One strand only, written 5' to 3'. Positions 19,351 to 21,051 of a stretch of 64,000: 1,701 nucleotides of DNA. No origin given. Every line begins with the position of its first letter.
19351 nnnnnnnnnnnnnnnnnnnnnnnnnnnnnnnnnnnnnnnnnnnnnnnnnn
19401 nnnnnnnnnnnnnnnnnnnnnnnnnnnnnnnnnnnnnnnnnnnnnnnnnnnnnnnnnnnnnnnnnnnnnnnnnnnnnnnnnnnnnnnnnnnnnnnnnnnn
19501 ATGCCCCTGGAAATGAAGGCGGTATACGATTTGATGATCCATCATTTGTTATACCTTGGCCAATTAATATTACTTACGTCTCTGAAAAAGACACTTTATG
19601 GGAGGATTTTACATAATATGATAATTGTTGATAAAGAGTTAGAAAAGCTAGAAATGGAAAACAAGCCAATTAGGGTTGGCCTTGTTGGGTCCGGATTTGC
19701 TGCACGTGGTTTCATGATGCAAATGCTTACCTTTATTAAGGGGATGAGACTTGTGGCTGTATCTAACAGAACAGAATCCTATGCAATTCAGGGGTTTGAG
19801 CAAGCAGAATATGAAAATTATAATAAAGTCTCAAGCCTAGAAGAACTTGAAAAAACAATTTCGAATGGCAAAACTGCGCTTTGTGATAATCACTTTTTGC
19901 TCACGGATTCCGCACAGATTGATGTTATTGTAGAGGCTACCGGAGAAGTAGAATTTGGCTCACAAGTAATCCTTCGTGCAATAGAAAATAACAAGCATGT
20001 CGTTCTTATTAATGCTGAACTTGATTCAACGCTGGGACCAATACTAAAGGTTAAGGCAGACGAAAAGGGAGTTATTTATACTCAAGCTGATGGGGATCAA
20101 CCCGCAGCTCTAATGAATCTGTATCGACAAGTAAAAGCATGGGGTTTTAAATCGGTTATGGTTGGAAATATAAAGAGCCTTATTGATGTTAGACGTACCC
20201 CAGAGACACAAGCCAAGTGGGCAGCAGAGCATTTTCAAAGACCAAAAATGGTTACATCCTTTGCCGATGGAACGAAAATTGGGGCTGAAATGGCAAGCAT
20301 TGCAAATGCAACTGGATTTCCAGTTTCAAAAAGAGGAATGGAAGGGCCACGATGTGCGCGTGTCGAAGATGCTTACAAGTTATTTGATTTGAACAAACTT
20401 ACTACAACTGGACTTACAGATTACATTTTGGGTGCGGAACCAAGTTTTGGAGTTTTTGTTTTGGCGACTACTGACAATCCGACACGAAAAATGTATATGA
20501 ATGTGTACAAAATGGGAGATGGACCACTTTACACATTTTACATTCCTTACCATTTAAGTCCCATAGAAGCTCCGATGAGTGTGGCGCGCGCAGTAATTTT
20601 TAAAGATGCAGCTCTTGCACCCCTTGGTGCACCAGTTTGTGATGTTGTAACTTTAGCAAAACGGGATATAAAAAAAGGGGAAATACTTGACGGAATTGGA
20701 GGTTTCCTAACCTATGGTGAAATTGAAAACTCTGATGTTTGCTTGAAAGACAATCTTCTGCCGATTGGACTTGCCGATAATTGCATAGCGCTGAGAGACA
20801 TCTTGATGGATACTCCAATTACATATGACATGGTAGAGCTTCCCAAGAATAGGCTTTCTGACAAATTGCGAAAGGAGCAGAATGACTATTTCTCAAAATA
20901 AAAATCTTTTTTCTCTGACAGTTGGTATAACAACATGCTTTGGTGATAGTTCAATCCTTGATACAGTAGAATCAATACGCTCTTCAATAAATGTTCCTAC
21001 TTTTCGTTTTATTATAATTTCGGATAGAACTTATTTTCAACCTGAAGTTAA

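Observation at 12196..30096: An ~18-kb single-strand glycan super-operon combining synthase-dependent, flippase-dependent and lipid-phosphate-sugar/GT-C logic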

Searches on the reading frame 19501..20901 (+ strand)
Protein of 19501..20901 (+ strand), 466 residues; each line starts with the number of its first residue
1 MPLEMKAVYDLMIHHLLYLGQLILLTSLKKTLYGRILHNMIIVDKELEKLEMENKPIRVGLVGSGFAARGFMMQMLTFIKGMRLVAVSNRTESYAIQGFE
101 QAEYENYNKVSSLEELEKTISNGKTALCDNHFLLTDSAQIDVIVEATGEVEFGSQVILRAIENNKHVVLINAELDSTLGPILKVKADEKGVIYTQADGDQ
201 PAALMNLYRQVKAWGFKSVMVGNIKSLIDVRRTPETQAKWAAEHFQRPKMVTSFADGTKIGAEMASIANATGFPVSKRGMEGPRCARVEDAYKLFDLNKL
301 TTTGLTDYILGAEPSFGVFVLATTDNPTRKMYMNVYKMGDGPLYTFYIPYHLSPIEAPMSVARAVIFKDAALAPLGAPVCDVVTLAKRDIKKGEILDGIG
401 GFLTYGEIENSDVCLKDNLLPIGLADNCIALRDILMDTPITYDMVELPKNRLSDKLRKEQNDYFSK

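Call 5: search_protein_families(library=pfam, proteins=[window:19501-20901:+], max_evalue=0.01)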
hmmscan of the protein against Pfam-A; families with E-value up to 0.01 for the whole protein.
window:19501-20901:+ (466 aa): 4 families
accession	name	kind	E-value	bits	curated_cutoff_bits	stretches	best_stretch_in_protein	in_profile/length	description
PF21135.2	DRL_cat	-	4.4e-47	160.6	27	1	198-356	1-163/164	Oxidoreductase DRL, catalytic domain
PF03447.22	NAD_binding_3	-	1.8e-05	25.8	24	1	81-191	21-111/116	Homoserine dehydrogenase, NAD binding domain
PF08666.17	SAF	-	6.1e-05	23.9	21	1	383-446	3-63/63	SAF domain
PF01408.29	GFO_IDH_MocA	-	0.00068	20.8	24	1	57-168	1-90/120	Oxidoreductase family, NAD-binding Rossmann fold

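Call 8: search_protein_families(library=ncbifam, proteins=[window:19501-20901:+], max_evalue=0.1)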
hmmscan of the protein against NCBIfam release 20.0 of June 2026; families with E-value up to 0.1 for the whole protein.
window:19501-20901:+ (466 aa): 7 families
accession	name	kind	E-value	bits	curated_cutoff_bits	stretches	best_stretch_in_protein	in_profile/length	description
NF004976.0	PRK06349.1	subfamily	2.5e-07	30.1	205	1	118-191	52-125/430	homoserine dehydrogenase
NF001310.0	PRK00258.1-2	equivalog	0.00029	20.1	221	1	46-118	110-181/279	shikimate dehydrogenase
NF008607.0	PRK11579.1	subfamily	0.0026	16.8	330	1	55-93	3-41/346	oxidoreductase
NF005302.0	PRK06833.1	equivalog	0.0086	15.6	264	1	99-176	125-202/214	L-fuculose-phosphate aldolase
TIGR00243.1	Dxr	equivalog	0.028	13.3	315.7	1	102-222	60-175/389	1-deoxy-D-xylulose-5-phosphate reductoisomerase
TIGR00288.1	TIGR00288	hypoth_equivalog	0.09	12.6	178.45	0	137-188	103-151/160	TIGR00288 family NYN domain-containing protein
NF053831.1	RU1PAldHalo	equivalog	0.092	12.2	300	0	105-177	125-199/208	ribulose-1-phosphate aldolase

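Call 11: search_solved_structures(query=window:19501-20901:+, max_evalue=0.01)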
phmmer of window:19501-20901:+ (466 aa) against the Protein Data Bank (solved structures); distinct sequences matched with E-value up to 0.01: 3.
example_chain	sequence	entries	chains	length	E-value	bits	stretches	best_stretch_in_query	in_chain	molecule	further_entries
3upl_A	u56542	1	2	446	7.9e-67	229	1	51-453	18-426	Oxidoreductase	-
3upy_A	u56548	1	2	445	8e-67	229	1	51-453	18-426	Oxidoreductase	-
3mtj_A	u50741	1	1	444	3.6e-06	29.1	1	120-194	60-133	Homoserine dehydrogenase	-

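Call 14: find_homologous_proteins(query=window:19618-20901:+, max_evalue=1e-20)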
Query window:19618-20901:+ (427 aa): 7916 proteins with E <= 1e-20 among 8000 candidates; the best 120 are listed.
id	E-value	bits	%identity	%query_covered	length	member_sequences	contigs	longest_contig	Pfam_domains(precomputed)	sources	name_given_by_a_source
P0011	8.1e-283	955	100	100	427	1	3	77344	PF21135.3,PF03447.23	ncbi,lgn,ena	-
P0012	7.0e-245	830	88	100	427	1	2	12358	PF08666.18,PF21135.3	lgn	-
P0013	1.5e-241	819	85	100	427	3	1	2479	PF01408.29,PF21135.3,PF03447.23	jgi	jgi:predicted homoserine dehydrogenase-like protein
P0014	1.0e-239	813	85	100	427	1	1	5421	PF08666.18,PF21135.3,PF03447.23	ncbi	-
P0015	3.4e-238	808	84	100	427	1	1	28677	PF21135.3,PF03447.23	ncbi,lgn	-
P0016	4.6e-238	808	84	100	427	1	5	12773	PF21135.3,PF03447.23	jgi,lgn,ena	-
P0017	8.6e-238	807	83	100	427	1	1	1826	PF21135.3,PF03447.23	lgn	-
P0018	4.6e-236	801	84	100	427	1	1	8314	PF08666.18,PF21135.3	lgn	-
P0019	1.3e-235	800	84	100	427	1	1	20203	PF21135.3,PF03447.23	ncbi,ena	-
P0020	5.3e-235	798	84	100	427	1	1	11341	PF21135.3,PF03447.23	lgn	-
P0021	1.9e-234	796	83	100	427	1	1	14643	PF21135.3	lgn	-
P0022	7.4e-234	794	84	99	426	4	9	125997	PF21135.3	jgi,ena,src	-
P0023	9.9e-234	793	84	100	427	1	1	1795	PF08666.18,PF21135.3,PF03447.23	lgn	-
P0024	2.8e-232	789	82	100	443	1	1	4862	PF08666.18,PF21135.3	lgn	-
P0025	8.8e-232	787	83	100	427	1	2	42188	PF01408.29,PF21135.3,PF03447.23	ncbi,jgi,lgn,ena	-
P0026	1.6e-231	786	83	100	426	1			PF21135.3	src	-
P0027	5.3e-231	784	88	93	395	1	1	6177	PF21135.3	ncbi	-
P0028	2.1e-230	783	81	100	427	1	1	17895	PF21135.3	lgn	-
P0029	3.5e-230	782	81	100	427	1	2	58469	PF21135.3,PF03447.23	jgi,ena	jgi:predicted homoserine dehydrogenase-like protein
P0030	6.1e-230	781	81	100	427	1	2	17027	PF21135.3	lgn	-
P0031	1.9e-229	779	82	100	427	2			PF21135.3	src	-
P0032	3.8e-229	778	82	100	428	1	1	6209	PF21135.3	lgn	-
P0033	1.2e-227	773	81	100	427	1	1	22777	PF21135.3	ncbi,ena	-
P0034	7.1e-227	771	79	100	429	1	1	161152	PF08666.18,PF21135.3,PF03447.23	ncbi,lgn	-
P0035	7.4e-227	771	79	100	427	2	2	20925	PF21135.3,PF03447.23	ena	-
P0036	9.3e-227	770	80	100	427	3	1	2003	PF01408.29,PF08666.18,PF21135.3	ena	-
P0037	1.8e-226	770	80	100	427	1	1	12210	PF21135.3,PF03447.23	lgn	-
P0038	4.3e-226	768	81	100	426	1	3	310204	PF01408.29,PF21135.3,PF03447.23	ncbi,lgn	-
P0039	1.2e-225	767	81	100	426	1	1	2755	PF21135.3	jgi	jgi:predicted homoserine dehydrogenase-like protein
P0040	2.2e-225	766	81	100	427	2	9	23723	PF08666.18,PF21135.3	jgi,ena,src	-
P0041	1.4e-224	763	80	100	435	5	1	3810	PF08666.18,PF21135.3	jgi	-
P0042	4.6e-224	762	80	100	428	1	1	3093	PF21135.3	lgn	-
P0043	1.8e-223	760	79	100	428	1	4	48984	PF21135.3,PF03447.23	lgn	-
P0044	3.3e-223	759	79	100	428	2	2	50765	PF21135.3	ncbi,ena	ncbi:MAG: NAD(P)-dependent oxidoreductase [Patescibacteria group bacterium]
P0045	6.8e-223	758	78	100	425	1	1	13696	PF21135.3,PF03447.23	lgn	-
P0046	2.5e-221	753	79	100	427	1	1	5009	PF21135.3,PF03447.23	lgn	-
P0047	1.9e-220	750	79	100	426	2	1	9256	PF01408.29,PF21135.3,PF03447.23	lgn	-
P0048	9.4e-219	744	78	100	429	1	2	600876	PF21135.3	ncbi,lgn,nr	ncbi:MAG: NAD(P)-dependent oxidoreductase [Candidatus Levybacteria bacterium]|nr:NAD(P)-dependent ox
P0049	2.2e-218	743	78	100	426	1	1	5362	PF01408.29,PF21135.3,PF03447.23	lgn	-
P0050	1.4e-214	730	76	100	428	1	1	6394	PF21135.3,PF03447.23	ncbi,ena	-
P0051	4.2e-214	729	76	100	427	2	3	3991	PF01408.29,PF21135.3,PF03447.23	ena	-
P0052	2.1e-211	720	84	90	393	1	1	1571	PF21135.3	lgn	-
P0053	2.3e-205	700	79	92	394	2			PF08666.18,PF21135.3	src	-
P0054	6.0e-199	679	70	100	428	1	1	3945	PF01408.29,PF21135.3,PF03447.23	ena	-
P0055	1.1e-197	675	70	100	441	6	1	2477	PF01408.29,PF21135.3,PF03447.23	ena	-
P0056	1.8e-194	664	70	100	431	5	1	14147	PF01408.29,PF21135.3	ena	-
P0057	2.0e-193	661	70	100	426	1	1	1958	PF01408.29,PF21135.3,PF03447.23,PF01488.27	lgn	-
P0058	2.4e-193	660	70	100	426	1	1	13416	PF01408.29,PF21135.3,PF03447.23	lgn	-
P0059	4.9e-193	659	70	100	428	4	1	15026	PF01408.29,PF21135.3,PF03447.23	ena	-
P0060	5.4e-184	630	66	100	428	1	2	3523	PF21135.3,PF03447.23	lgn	-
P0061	8.6e-182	622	68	100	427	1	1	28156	PF21135.3,PF03447.23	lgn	-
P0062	2.1e-181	621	67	100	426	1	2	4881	PF01408.29,PF21135.3,PF03447.23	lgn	-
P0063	8.1e-179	613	66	100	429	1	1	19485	PF01408.29,PF08666.18,PF21135.3,PF03447.23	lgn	-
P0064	1.9e-178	611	66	99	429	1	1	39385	PF08666.18,PF21135.3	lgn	-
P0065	1.4e-176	605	68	100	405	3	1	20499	PF01408.29,PF21135.3,PF03447.23,PF01488.27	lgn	-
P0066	1.2e-175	602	64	100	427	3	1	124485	PF01408.29,PF21135.3,PF03447.23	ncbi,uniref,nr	ncbi:MAG: NAD(P)-dependent oxidoreductase [Candidatus Chisholmbacteria bacterium RIFCSPLOWO2_01_FULL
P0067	4.4e-175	600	66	100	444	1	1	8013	PF21135.3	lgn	-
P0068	5.4e-175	600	64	100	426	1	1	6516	PF08666.18,PF21135.3,PF03447.23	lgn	-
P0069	1.0e-174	599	63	100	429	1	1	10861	PF21135.3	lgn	-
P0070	1.5e-174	599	64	99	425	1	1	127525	PF21135.3,PF03447.23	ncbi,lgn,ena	-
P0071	2.5e-174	598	63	100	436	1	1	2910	PF21135.3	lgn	-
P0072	2.8e-173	594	64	100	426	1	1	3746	PF21135.3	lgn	-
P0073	4.1e-173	594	65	100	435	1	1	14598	PF21135.3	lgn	-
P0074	9.0e-173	593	64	100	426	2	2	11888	PF21135.3,PF03447.23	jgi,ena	-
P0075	1.2e-172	592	63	100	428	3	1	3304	PF21135.3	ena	-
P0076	6.3e-172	590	63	100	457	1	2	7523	PF21135.3,PF03447.23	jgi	jgi:predicted homoserine dehydrogenase-like protein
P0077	9.8e-172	589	64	100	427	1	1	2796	PF21135.3,PF03447.23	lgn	-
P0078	5.7e-171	587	61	100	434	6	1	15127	PF01408.29,PF21135.3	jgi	jgi:predicted homoserine dehydrogenase-like protein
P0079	7.1e-171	586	62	100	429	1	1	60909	PF01408.29,PF21135.3,PF03447.23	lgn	-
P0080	2.1e-170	585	62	100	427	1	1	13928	PF21135.3,PF03447.23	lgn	-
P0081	2.1e-170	585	62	100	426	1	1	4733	PF01408.29,PF21135.3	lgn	-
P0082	6.5e-170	583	84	72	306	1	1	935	PF08666.18,PF21135.3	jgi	jgi:predicted homoserine dehydrogenase-like protein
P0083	7.0e-170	583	62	100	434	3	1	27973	PF21135.3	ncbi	-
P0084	9.1e-170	583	63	99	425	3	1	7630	PF21135.3,PF03447.23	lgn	-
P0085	1.3e-169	582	63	100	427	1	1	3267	PF21135.3,PF03447.23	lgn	-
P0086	1.7e-169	582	64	100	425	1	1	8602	PF01408.29,PF21135.3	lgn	-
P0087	2.1e-169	582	63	100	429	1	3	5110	PF21135.3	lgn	-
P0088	3.1e-169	581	63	100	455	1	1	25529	PF21135.3,PF03447.23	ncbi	-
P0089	4.3e-169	581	64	96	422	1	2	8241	PF21135.3,PF03447.23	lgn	-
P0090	8.4e-169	580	62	100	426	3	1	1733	PF01408.29,PF08666.18,PF21135.3,PF03447.23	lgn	-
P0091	9.0e-169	580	63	100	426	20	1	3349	PF21135.3,PF03447.23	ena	-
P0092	9.7e-169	579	62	100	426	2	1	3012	PF01408.29,PF21135.3,PF03447.23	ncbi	-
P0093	1.2e-168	579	61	100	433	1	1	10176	PF21135.3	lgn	-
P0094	2.2e-168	578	62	100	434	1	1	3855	PF21135.3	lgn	-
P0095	2.6e-168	578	62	100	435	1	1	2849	PF21135.3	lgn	-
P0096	3.3e-168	578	63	100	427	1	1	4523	PF21135.3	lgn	-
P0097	3.9e-168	577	59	100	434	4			PF21135.3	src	-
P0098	4.6e-168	577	62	100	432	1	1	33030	PF21135.3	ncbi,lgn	-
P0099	6.7e-168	577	63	99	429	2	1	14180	PF21135.3,PF03447.23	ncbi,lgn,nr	ncbi:MAG: NAD(P)-dependent oxidoreductase [bacterium]|nr:NAD(P)-dependent oxidoreductase [bacterium]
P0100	7.5e-168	576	64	99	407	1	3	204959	PF01408.29,PF21135.3,PF03447.23,PF01488.27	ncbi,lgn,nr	ncbi:Gfo/Idh/MocA family oxidoreductase [Candidatus Gottesmanbacteria bacterium]|nr:Gfo/Idh/MocA fam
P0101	1.0e-167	576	61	100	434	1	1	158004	PF21135.3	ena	-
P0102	1.2e-167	576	60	100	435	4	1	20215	PF01408.29,PF21135.3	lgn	-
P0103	1.4e-167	576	61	100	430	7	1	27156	PF21135.3,PF03447.23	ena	-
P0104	2.4e-167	575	60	99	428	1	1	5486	PF21135.3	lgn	-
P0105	2.7e-167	575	63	100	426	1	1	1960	PF21135.3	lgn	-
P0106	1.3e-166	572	62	100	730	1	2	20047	PF21135.3,PF00535.33,PF03447.23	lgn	-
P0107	2.1e-166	572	63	100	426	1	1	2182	PF21135.3,PF03447.23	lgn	-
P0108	2.6e-166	571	61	100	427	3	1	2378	PF21135.3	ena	-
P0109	4.7e-166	571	61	100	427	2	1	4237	PF08666.18,PF21135.3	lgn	-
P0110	8.5e-166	570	59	100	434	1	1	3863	PF21135.3,PF03447.23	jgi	jgi:predicted homoserine dehydrogenase-like protein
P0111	1.5e-165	569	63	99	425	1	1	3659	PF01408.29,PF21135.3,PF03447.23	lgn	-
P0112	2.0e-165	568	61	99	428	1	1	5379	PF21135.3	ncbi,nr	ncbi:NAD(P)-dependent oxidoreductase [Candidatus Microgenomates bacterium]|nr:NAD(P)-dependent oxido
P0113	5.5e-165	567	61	100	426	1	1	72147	PF08666.18,PF21135.3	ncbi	-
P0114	5.6e-165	567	63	96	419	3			PF21135.3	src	-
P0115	5.8e-165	567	59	100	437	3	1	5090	PF01408.29,PF21135.3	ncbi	-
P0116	7.9e-165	567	61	100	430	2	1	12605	PF21135.3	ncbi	-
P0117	8.4e-165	566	58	100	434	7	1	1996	PF21135.3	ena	-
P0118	1.2e-164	566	62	99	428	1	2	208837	PF21135.3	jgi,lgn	jgi:predicted homoserine dehydrogenase-like protein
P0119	1.3e-164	566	60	100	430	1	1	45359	PF21135.3,PF03447.23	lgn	-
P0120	1.4e-164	566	61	100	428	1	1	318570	PF01408.29,PF21135.3,PF03447.23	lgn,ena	-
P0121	1.7e-164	565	61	100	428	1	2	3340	PF21135.3,PF01488.27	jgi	jgi:predicted homoserine dehydrogenase-like protein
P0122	2.3e-164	565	61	100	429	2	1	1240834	PF21135.3,PF03447.23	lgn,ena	-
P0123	2.4e-164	565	60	100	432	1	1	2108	PF21135.3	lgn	-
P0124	3.0e-164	565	61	100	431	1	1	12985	PF01408.29,PF21135.3,PF03447.23,PF01488.27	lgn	-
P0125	3.2e-164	565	58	100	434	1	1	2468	PF21135.3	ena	-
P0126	4.7e-164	564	61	100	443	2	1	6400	PF21135.3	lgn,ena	-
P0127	5.4e-164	564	60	100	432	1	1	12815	PF21135.3,PF03447.23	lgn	-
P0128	6.9e-164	563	61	99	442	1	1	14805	PF21135.3,PF03447.23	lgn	-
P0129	1.2e-163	563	59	100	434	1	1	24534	PF21135.3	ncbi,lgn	-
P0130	1.3e-163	563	61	100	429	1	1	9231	PF21135.3,PF03447.23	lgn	-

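Call 15: find_encoding_contigs(protein=P0048, flank=10000, max_places=1)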
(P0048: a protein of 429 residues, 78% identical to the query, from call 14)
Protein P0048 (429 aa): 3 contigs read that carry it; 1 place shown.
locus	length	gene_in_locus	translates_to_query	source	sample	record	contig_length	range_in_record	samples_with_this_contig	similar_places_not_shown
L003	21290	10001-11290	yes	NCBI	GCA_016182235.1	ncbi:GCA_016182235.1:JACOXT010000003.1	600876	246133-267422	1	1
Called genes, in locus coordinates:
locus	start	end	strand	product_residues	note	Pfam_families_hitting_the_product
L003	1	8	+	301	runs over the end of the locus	PF00932:LTD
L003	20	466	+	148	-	PF02367:TsaE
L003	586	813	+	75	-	PF12728:HTH_17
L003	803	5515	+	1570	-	PF00535:Glycos_transf_2, PF13641:Glyco_tranf_2_3, PF13632:Glyco_trans_2_3, PF13439:Glyco_transf_4, PF20706:GT4-conflict, PF00534:Glycos_transf_1, PF13524:Glyco_trans_1_2 (faint), PF13692:Glyco_trans_1_4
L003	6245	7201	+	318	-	PF00459:Inositol_P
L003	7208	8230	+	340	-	PF01073:3Beta_HSD, PF01370:Epimerase, PF04321:RmlD_sub_bind, PF07993:NAD_binding_4 (faint), PF16363:GDP_Man_Dehyd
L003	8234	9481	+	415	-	PF08421:Methyltransf_13, PF13489:Methyltransf_23, PF08241:Methyltransf_11, PF08242:Methyltransf_12, PF13649:Methyltransf_25 (weak), PF13847:Methyltransf_31 (weak), PF08484:Methyltransf_14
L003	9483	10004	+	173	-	PF00908:dTDP_sugar_isom, PF05523:FdtA (weak)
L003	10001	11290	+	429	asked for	PF21135:DRL_cat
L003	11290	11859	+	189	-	PF13489:Methyltransf_23, PF07021:MetW (weak), PF13847:Methyltransf_31, PF13649:Methyltransf_25, PF08241:Methyltransf_11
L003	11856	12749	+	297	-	PF00535:Glycos_transf_2 (weak), PF13641:Glyco_tranf_2_3 (weak)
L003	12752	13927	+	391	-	PF13439:Glyco_transf_4, PF00534:Glycos_transf_1, PF13692:Glyco_trans_1_4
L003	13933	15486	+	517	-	-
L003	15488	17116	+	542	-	-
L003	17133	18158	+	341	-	-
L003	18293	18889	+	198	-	-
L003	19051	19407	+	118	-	PF04203:Sortase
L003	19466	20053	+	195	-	PF01300:Sua5_yciO_yrdC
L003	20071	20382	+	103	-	PF00814:TsaD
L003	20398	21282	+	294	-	PF00188:CAP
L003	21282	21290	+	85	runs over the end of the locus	PF18900:DUF5656 (weak)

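Call 16: find_encoding_contigs(protein=P0066, flank=10000, max_places=1)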
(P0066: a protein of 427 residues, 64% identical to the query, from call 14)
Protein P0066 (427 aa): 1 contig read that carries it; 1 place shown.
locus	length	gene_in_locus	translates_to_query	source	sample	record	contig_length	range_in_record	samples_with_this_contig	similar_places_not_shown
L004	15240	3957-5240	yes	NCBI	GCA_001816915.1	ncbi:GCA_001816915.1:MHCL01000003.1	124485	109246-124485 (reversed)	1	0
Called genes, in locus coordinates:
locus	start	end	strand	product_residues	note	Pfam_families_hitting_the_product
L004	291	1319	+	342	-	PF01073:3Beta_HSD, PF01370:Epimerase, PF02719:Polysacc_synt_2 (faint), PF04321:RmlD_sub_bind, PF16363:GDP_Man_Dehyd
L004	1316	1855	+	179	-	PF00908:dTDP_sugar_isom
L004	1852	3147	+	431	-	PF03447:NAD_binding_3 (weak), PF21135:DRL_cat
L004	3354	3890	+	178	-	PF00908:dTDP_sugar_isom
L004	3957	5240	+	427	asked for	PF01408:GFO_IDH_MocA (weak), PF03447:NAD_binding_3 (weak), PF21135:DRL_cat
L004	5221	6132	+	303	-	PF00535:Glycos_transf_2, PF13641:Glyco_tranf_2_3 (weak)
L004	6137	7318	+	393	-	PF13439:Glyco_transf_4, PF00534:Glycos_transf_1, PF13692:Glyco_trans_1_4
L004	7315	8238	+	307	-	PF00535:Glycos_transf_2, PF10111:Glyco_tranf_2_2 (weak), PF13641:Glyco_tranf_2_3, PF13632:Glyco_trans_2_3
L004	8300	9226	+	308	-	PF13641:Glyco_tranf_2_3, PF00535:Glycos_transf_2, PF13632:Glyco_trans_2_3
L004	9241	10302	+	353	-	PF04230:PS_pyruv_trans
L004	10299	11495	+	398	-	-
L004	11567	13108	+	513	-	-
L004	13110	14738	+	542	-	-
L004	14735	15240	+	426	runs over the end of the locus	PF13620:CarboxypepD_reg (faint)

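Call 17: find_encoding_contigs(protein=P0122, flank=10000, max_places=1)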
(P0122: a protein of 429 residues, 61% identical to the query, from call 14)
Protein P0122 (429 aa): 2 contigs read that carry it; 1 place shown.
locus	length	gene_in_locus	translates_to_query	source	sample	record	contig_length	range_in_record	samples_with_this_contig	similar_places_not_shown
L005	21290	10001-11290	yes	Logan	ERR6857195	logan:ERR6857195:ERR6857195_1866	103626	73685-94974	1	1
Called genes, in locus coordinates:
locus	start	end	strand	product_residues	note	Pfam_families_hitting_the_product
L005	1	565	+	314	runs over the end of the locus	PF00657:Lipase_GDSL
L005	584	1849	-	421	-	-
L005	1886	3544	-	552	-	-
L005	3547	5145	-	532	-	-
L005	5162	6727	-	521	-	-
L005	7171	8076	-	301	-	PF00892:EamA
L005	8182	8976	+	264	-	PF00483:NTP_transferase, PF12804:NTP_transf_3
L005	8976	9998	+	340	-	PF01073:3Beta_HSD, PF01370:Epimerase, PF02719:Polysacc_synt_2 (faint), PF04321:RmlD_sub_bind, PF05368:NmrA (weak), PF07993:NAD_binding_4 (faint), PF13460:NAD_binding_10, PF16363:GDP_Man_Dehyd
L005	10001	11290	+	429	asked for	PF03447:NAD_binding_3 (weak), PF21135:DRL_cat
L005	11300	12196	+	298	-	PF13641:Glyco_tranf_2_3 (weak)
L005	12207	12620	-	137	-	PF10604:Polyketide_cyc2, PF08327:AHSA1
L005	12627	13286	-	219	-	PF00132:Hexapep, PF14602:Hexapep_2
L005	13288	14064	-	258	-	PF02585:PIG-L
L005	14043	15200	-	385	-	PF13439:Glyco_transf_4, PF13579:Glyco_trans_4_4, PF00534:Glycos_transf_1, PF13692:Glyco_trans_1_4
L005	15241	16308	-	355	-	PF13480:Acetyltransf_6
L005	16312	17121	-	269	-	PF02585:PIG-L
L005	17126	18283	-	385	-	PF13439:Glyco_transf_4, PF13579:Glyco_trans_4_4 (weak), PF20706:GT4-conflict, PF00534:Glycos_transf_1, PF13692:Glyco_trans_1_4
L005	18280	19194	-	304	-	-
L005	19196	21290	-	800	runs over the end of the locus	PF13439:Glyco_transf_4, PF20706:GT4-conflict (weak), PF00534:Glycos_transf_1, PF13692:Glyco_trans_1_4, PF13524:Glyco_trans_1_2 (weak)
